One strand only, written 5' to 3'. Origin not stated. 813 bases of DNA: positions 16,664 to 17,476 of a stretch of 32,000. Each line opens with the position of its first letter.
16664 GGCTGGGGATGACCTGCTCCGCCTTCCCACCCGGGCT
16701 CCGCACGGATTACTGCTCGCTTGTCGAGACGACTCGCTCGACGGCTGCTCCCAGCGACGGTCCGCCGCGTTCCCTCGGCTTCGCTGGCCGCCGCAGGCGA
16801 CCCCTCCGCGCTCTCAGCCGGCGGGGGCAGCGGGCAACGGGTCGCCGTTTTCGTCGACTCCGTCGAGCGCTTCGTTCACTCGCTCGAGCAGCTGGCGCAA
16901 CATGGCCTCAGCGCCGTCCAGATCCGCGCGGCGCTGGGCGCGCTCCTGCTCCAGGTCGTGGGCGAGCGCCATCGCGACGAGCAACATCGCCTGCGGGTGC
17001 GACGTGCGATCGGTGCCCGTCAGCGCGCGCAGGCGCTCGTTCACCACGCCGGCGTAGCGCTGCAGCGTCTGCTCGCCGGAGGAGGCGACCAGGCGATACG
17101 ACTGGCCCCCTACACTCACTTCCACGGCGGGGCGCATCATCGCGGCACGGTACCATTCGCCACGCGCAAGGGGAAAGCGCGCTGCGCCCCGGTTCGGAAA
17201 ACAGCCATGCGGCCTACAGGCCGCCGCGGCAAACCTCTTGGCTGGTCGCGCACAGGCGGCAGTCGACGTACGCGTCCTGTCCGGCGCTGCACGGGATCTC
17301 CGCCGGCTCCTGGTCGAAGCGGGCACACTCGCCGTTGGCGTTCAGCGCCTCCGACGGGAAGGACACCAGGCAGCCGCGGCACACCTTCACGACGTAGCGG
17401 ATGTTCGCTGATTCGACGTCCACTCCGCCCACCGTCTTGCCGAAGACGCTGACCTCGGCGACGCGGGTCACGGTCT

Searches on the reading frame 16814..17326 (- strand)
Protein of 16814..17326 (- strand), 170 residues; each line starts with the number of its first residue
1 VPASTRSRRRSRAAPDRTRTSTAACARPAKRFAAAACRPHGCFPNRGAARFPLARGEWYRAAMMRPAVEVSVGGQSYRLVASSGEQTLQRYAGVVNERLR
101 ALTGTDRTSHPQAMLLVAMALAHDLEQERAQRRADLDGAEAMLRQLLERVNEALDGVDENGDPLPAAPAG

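Call 10: search_protein_families(library=pfam, proteins=[window:16814-17326:-], max_evalue=0.01)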
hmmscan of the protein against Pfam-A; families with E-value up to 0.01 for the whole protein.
window:16814-17326:- (170 aa): 1 family
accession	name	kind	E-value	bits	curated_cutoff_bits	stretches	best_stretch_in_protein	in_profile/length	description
PF05164.18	ZapA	-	3.9e-11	43.6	23.8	1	68-149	1-87/88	Cell division protein ZapA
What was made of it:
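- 16814..17140 (-): zapA, the right-hand boundary of the spacer. Pfam ZapA (call 10).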
